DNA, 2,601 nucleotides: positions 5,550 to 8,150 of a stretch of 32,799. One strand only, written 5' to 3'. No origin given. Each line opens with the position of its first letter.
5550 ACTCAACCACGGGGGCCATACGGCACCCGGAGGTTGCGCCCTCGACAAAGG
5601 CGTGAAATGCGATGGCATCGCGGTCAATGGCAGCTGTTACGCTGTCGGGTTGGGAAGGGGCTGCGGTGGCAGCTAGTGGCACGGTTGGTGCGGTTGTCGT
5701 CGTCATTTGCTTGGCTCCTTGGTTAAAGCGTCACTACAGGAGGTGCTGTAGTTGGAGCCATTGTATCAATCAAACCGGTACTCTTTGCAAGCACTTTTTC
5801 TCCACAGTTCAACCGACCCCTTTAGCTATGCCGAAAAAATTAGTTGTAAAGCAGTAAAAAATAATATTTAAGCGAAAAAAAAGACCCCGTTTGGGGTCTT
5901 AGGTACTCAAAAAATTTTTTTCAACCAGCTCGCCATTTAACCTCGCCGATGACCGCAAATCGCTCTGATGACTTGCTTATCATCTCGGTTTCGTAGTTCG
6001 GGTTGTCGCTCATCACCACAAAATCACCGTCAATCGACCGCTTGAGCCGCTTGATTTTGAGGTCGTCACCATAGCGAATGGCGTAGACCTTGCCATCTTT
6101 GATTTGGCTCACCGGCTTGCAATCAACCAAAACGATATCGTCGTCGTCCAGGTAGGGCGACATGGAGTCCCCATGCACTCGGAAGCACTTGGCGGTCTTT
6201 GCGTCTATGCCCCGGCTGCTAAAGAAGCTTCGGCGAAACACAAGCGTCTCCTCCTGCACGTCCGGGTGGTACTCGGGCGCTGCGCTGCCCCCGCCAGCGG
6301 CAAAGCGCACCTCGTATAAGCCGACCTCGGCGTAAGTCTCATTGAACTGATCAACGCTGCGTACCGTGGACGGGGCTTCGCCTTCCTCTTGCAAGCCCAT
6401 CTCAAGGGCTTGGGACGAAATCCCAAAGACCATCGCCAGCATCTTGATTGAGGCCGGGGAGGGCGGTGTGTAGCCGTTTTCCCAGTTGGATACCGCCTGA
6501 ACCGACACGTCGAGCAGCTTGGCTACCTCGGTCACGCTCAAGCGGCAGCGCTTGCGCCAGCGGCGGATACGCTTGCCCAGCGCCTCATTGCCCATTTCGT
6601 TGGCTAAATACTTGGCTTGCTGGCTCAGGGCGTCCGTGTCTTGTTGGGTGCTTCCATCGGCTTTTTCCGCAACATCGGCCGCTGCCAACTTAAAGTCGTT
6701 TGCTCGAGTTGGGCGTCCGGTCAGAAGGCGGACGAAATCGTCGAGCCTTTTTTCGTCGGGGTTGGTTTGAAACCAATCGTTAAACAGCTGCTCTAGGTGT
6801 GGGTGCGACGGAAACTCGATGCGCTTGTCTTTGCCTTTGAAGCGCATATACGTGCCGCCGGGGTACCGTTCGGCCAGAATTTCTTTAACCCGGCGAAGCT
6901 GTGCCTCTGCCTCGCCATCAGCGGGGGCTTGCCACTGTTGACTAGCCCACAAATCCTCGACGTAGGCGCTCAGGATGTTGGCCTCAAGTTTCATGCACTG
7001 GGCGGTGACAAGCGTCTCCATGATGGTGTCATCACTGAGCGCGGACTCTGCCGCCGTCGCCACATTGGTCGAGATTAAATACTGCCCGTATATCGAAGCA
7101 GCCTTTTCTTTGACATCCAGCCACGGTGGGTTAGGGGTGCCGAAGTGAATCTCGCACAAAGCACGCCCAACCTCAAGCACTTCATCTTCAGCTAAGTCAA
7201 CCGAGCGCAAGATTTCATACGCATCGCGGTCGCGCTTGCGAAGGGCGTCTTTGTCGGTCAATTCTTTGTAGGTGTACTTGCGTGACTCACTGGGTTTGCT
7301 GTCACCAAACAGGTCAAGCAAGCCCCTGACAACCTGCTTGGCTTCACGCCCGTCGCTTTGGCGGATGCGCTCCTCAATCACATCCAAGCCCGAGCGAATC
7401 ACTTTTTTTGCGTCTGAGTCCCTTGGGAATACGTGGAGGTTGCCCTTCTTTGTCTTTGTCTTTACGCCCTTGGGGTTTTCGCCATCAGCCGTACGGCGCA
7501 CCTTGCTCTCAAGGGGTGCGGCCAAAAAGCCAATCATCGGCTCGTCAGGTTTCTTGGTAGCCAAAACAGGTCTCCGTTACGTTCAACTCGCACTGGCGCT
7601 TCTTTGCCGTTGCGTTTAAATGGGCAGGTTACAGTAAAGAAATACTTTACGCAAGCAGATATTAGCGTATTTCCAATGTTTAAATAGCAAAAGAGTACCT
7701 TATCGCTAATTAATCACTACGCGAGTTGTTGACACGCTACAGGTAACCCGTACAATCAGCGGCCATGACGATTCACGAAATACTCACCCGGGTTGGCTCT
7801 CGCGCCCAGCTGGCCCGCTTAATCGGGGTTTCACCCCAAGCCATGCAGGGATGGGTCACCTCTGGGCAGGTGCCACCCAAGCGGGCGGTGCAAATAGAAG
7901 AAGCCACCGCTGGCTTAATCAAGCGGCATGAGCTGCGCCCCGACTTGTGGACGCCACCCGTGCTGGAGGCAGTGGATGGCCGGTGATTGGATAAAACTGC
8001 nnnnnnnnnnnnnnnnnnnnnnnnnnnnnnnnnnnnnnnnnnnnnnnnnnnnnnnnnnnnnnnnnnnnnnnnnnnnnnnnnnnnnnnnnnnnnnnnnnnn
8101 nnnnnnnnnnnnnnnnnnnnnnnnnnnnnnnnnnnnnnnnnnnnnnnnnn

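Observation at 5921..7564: CI/LexA-type repressor fused to an N-terminal region of about 325 aa with unknown function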

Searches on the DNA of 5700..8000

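Call 36: search_rna_families(source=window, start=5700, end=8000, threshold=evalue, max_evalue=1)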
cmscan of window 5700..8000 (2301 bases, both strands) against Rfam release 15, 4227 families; matches with E-value up to 1: 1.
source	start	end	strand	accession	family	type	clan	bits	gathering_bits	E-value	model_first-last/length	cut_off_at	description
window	6967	7041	-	RF00603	SNORD23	Gene; snRNA; snoRNA; CD-box;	-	20.4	64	0.3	1-110/110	no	Small nucleolar RNA SNORD23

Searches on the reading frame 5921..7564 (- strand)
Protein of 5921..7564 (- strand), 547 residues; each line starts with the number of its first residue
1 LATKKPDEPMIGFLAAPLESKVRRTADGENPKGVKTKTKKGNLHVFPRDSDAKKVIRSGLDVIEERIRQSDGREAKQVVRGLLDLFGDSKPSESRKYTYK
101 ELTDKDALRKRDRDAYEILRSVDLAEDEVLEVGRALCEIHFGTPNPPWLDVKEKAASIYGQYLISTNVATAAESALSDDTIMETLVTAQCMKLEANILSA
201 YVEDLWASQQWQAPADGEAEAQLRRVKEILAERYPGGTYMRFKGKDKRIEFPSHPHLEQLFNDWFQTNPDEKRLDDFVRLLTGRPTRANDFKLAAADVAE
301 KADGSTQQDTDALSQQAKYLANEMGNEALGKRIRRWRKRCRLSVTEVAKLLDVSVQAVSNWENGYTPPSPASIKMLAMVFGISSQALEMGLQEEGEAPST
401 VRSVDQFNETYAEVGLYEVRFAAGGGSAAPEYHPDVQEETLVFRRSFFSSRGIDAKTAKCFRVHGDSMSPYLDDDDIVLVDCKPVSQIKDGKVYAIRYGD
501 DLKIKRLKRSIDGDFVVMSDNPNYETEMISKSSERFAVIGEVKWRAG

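Call 3: search_protein_families(library=pfam, proteins=[window:5921-7564:-], max_evalue=1)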
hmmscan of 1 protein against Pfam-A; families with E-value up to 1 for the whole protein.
window:5921-7564:- (547 aa): 12 families
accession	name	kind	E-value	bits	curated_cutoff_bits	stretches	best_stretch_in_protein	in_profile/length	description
PF00717.28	Peptidase_S24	-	9.5e-19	67.7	23.3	1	420-542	5-115/116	Peptidase S24-like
PF01381.28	HTH_3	-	7.5e-13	48.7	23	1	333-385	1-53/55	Helix-turn-helix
PF13560.12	HTH_31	-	5e-10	40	27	1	328-383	1-57/64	Helix-turn-helix domain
PF15731.11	MqsA_antitoxin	-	0.00028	21.5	30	1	307-378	47-119/131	Antitoxin component of bacterial toxin-antitoxin system, MqsA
PF13384.12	HTH_23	-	0.0056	16.9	24.6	1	338-365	16-41/50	Homeodomain-like domain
PF14549.12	P22_Cro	-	0.01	16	30.2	1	344-362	12-30/60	DNA-binding transcriptional regulator Cro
PF13518.12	HTH_28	-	0.018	15.6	25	1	336-365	8-36/52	Helix-turn-helix domain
PF12844.13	HTH_19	-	0.036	14.4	30.2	1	330-387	1-58/64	Helix-turn-helix domain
PF12728.13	HTH_17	-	0.074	13.8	27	1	342-361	2-21/51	Helix-turn-helix domain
PF13542.12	HTH_Tnp_ISL3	-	0.13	12.2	27.4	1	341-361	27-46/51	Helix-turn-helix domain of transposase family ISL3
PF15943.11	YdaS_toxin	-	0.17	12.1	30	1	345-365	12-32/65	Bacterial toxin YdaS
PF21476.4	PF0610-like_N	-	0.57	10.9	33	0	106-131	8-33/50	PF0610-like, N-terminal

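Call 4: search_protein_families(library=phrogs, proteins=[window:5921-7564:-], max_evalue=1)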
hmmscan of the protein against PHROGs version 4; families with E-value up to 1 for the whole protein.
window:5921-7564:- (547 aa): 36 families (the best 25 are shown)
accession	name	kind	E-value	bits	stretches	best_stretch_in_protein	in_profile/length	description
phrog_4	-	transcription regulation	3e-41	142.7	1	321-544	125-334/400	transcriptional repressor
phrog_6201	-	transcription regulation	6e-21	75.6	1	448-544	18-113/121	CI-like repressor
phrog_3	-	transcription regulation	2.7e-11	44.9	1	315-383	78-141/430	transcriptional repressor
phrog_8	-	transcription regulation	4.1e-11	43.9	1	323-387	71-215/346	transcriptional regulator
phrog_4836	-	transcription regulation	7.2e-10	39.7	1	320-399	67-146/194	CII-like regulator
phrog_2328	-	transcription regulation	1.1e-09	39.1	1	325-395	12-82/128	transcriptional repressor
phrog_2967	-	transcription regulation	4.9e-09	37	1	322-390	4-72/225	transcriptional regulator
phrog_2104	-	unknown function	6.8e-09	36.9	1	326-379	37-90/103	-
phrog_2439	-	transcription regulation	1.2e-08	35.2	1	327-387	6-66/367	transcriptional regulator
phrog_5823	-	transcription regulation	2.2e-06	28.1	1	327-387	5-66/404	transcriptional regulator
phrog_4739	-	unknown function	3.7e-06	27.7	1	320-394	59-133/167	-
phrog_638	-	transcription regulation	2e-05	25.5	1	333-394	8-70/145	transcriptional regulator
phrog_1373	-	transcription regulation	4e-05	24.7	1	320-384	56-119/166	transcriptional regulator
phrog_7950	-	transcription regulation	8.3e-05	23.6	1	333-363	12-42/68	transcriptional repressor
phrog_7241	-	transcription regulation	0.00076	20.5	1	332-387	65-120/122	transcriptional regulator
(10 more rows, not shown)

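Call 5: find_homologous_proteins(query=window:5921-7564:-)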
Query window:5921-7564:- (547 aa): 3 proteins with E <= 0.001 among 8000 candidates.
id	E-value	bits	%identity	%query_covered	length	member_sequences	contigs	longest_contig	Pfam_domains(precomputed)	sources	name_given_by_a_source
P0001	0.0e+0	1231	100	100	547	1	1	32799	PF00717.29,PF01381.29,PF13560.13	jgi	-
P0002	4.9e-149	515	48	100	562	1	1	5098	PF00717.29,PF01381.29,PF13560.13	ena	-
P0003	7.0e-148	512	45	100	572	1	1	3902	PF00717.29,PF01381.29,PF13560.13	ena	-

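Call 6: search_dna_similar(query=window:5921-7564:-, collection=phages, mode=protein)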
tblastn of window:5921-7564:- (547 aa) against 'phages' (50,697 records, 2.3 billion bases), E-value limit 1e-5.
Records with a match: 361; places in all: 363; records where one place covers at least 80% of the query: 0.
Best place of each record, by identity: <60% 361.
By first word of the organism name: Pseudomonas 166; Acinetobacter 25; Vibrio 22; Moraxella 17; Mannheimia 12; Stx1a-converting 12; Klebsiella 11; Burkholderia 10; Stx2a-converting 9; Escherichia 7; and 31 more.
By host as written in the record: Pseudomonas aeruginosa 64; - 61; Pseudomonas aeruginosa PA14 26; Moraxella catarrhalis 17; Vibrio sp. 9; Pseudomonas aeruginosa PAO1 6; Klebsiella pneumoniae 6; Acinetobacter baumannii 6; and 108 more.
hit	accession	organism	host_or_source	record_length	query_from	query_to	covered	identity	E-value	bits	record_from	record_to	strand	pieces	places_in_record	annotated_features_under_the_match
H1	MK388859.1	Klebsiella phage ST405-OXA48phi1.1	Klebsiella pneumoniae ST405-OXA48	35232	305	544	44%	29.7%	5e-8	62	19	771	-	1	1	DNA-binding helix-turn-helix protein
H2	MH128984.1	Burkholderia phage vB_BmuP_KL4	-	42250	327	547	40%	30.8%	2e-13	79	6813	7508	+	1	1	repressor protein C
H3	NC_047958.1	Burkholderia phage vB_BmuP_KL4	-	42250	327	547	40%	30.8%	2e-13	79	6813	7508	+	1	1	transcriptional repressor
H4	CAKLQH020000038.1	Acinetobacter phage MD-2021a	not known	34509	327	547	40%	30.6%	1e-17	93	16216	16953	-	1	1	Cro/CI family transcriptional regulator | Uncharacterised protein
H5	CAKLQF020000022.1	Acinetobacter phage MD-2021a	not known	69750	327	547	40%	30.6%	1e-17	93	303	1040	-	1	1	Cro/CI family transcriptional regulator | Uncharacterised protein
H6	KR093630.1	Moraxella phage Mcat6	Moraxella catarrhalis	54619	343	547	37%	33.0%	2e-18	96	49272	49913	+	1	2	hypothetical protein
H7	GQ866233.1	Aggregatibacter phage S1249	Aggregatibacter actinomycetemcomitans ...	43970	322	547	41%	29.7%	1e-8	64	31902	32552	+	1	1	cI repressor protein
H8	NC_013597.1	Aggregatibacter phage S1249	Aggregatibacter actinomycetemcomitans ...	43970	322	547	41%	29.7%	1e-8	64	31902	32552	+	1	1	transcriptional repressor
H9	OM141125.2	Pseudomonas phage PP9W2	Pseudomonas aeruginosa P9W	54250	342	547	38%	32.6%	6e-13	78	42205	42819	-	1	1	CI repressor protein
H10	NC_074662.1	Pseudomonas phage PP9W2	Pseudomonas aeruginosa P9W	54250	342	547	38%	32.6%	6e-13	78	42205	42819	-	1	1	CI repressor protein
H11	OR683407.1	Pseudomonas phage Meltemi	Pseudomonas aeruginosa LRJ32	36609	310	544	43%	28.1%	4e-14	82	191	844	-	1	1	CI-like repressor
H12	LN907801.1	Bacteriophage sp.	-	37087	310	544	43%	28.1%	4e-14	82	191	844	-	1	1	2P1_01: putative c repressor protein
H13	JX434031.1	Pseudomonas phage JBD24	-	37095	310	544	43%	28.1%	4e-14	82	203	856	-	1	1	hypothetical protein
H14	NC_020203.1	Pseudomonas phage JBD24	-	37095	310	544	43%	28.1%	4e-14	82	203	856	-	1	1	CI-like repressor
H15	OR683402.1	Pseudomonas phage Etesian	Pseudomonas aeruginosa 382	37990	310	544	43%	28.1%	4e-14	82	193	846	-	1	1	CI-like repressor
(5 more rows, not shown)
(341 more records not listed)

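Call 9: find_encoding_contigs(protein=P0002, flank=10000)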
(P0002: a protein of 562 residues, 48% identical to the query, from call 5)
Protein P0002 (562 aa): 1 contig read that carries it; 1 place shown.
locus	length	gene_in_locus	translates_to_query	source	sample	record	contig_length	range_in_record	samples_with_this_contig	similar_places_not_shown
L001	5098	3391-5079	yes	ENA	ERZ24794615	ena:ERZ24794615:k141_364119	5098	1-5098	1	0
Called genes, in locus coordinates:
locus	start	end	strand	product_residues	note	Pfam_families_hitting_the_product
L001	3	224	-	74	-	?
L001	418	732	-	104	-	-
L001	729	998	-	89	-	-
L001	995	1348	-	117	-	PF05772:NinB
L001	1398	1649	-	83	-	-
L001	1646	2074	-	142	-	-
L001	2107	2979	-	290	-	-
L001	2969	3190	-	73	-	PF14549:P22_Cro, PF15943:YdaS_toxin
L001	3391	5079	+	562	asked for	PF01381:HTH_3, PF13560:HTH_31, PF00717:Peptidase_S24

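Call 10: find_encoding_contigs(protein=P0003, flank=10000)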
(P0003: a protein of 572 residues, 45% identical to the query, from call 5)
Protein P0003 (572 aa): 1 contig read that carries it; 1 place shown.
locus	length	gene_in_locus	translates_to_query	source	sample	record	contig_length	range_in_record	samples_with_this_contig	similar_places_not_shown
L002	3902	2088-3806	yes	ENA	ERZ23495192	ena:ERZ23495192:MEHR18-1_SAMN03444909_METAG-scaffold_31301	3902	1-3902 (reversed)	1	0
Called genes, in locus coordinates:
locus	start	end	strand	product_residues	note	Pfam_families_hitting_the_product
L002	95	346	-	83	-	-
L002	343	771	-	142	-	-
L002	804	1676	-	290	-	-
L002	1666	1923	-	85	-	PF14549:P22_Cro, PF15943:YdaS_toxin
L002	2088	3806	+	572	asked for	PF01381:HTH_3, PF13560:HTH_31, PF00717:Peptidase_S24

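Call 11: find_encoding_contigs(protein=P0001, flank=10000)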
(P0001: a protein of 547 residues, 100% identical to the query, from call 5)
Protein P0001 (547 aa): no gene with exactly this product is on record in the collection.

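Call 21: search_protein_families(library=padloc, proteins=[window:5921-7564:-], max_evalue=1)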
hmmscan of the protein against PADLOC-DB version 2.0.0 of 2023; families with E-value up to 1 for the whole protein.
window:5921-7564:- (547 aa): 15 families
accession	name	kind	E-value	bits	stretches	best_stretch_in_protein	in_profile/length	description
PDLC02926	HTH_VI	-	3e-08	31.8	1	329-397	2-70/92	-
PDLC03951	RmrA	-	1.7e-07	28.6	1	330-407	10-87/400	-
PDLC03952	RmrA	-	3.1e-06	24.3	1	321-380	15-74/395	-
PDLC03954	RmrA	-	3.4e-06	24.3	1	328-385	10-67/380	-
PDLC03947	RmrA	-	6.4e-06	23.2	1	326-380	9-63/383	-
PDLC03944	RmrA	-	8.2e-06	23.1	1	330-378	8-56/384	-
PDLC03949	RmrA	-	1.9e-05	21.7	1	331-385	5-59/363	-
PDLC04142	capH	-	4.4e-05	22.5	1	326-391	4-66/103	capH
PDLC03955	RmrA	-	5e-05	20.7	1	323-394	19-86/371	-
PDLC03945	RmrA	-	0.00043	17.6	1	330-385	4-59/394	-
PDLC03956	RmrA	-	0.0025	15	1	337-385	17-66/399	-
PDLC03946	RmrA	-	0.0026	14.6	1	331-383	5-57/357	-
PDLC04133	mad1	-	0.0033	15.7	1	342-368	6-32/60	mads_1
PDLC03943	RmrA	-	0.02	12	1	330-389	4-63/370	-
PDLC03948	RmrA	-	0.04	10.8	1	330-381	10-61/397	-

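Call 22: search_protein_families(library=ncbifam, proteins=[window:5921-7564:-], max_evalue=1)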
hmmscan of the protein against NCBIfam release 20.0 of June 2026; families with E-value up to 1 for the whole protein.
window:5921-7564:- (547 aa): 22 families
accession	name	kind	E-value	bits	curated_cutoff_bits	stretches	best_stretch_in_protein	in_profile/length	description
TIGR03830.1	CxxCG_CxxCG_HTH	subfamily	6.8e-09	35.6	61.8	1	307-378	44-115/127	type II TA system antitoxin MqsA family protein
NF007257.0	PRK09706.1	subfamily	2.1e-08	34.1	101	1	324-402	1-77/135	transcriptional repressor DicA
NF041951.1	phage_RstR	subfamily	5.7e-07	29.8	80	1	329-395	3-69/108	RstR family transcriptional repressor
NF040522.1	VC1465_fam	subfamily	1.1e-06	28.7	70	1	333-379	1-47/111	VC1465 family Xer recombination activation factor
TIGR02754.1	sod_Ni_protease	equivalog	3.9e-06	27.3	63.25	1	462-527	2-72/90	nickel-type superoxide dismutase maturation protease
NF048000.1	ECH1013_TF_S24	equivalog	1.2e-05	25.2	300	1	454-546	109-201/204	ECH_1013 family putative transcriptional regulator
NF047542.1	telomere_Tap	equivalog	6.6e-05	21.8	600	1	334-376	23-65/695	telomere-associated protein Tap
NF007481.0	PRK10072.1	equivalog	7.4e-05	23.2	110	1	332-379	37-84/96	HTH-type transcriptional regulator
NF006015.0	PRK08154.1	subfamily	0.00017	20.9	204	1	306-426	8-125/314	anaerobic benzoate catabolism transcriptional regulator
NF052239.1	antitox_spr1629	equivalog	0.00031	20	335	1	330-385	4-59/377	spr1629 family repressor/antitoxin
TIGR02227.1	sigpep_I_bact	equivalog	0.00048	20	47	1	453-525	15-91/162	signal peptidase I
NF007408.0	PRK09943.1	equivalog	0.00078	19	211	1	328-406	7-84/185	HTH-type transcriptional regulator PuuR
TIGR03070.1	couple_hipB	subfamily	0.0015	18.4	71.65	1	328-366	2-40/58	type II toxin-antitoxin system Y4mF family antitoxin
NF047948.1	male_kill_WMK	equivalog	0.0015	18.1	300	1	326-394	160-228/300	WO male-killing family protein Wmk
NF053720.1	NsdA_fam_reg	subfamily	0.0015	18.1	75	1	321-404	9-98/432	NsdA family TPR-like regulatory protein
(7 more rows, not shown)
